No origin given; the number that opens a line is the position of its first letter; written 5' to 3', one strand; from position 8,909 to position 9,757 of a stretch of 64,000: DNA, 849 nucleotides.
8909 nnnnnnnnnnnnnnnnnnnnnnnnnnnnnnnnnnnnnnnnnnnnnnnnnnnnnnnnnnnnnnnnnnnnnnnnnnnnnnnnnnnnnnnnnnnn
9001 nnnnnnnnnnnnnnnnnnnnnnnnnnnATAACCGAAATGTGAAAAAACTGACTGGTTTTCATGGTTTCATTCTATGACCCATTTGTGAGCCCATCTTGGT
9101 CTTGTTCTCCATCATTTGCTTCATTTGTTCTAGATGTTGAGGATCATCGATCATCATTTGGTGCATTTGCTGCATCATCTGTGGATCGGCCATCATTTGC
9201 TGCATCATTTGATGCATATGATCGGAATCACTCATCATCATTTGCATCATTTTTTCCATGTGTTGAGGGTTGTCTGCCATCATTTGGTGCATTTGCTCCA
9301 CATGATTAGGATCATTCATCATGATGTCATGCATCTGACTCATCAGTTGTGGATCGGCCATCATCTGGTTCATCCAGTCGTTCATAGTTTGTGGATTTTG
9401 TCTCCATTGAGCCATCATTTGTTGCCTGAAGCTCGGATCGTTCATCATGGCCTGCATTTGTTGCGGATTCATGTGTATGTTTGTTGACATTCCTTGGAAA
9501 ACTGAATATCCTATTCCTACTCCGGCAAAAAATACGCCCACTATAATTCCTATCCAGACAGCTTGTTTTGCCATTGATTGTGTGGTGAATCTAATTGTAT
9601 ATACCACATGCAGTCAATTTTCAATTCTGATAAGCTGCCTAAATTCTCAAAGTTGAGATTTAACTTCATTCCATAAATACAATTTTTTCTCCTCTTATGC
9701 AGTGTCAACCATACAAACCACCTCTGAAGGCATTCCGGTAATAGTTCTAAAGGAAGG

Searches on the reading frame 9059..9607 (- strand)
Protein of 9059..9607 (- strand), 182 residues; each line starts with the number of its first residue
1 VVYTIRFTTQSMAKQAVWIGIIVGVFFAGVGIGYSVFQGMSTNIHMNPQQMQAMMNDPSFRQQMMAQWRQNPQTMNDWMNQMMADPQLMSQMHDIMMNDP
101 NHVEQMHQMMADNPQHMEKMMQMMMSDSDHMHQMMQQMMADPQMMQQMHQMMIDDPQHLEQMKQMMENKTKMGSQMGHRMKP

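Call 7: search_protein_families(library=pfam, proteins=[window:9059-9607:-], max_evalue=0.01)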
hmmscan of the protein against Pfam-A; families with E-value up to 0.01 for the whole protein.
window:9059-9607:- (182 aa): 1 family
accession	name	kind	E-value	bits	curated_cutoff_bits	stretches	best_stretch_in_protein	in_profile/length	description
PF17830.6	STI1-HOP_DP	-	0.0084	16.4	29.1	0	42-96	6-54/55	STI1/HOP, DP domain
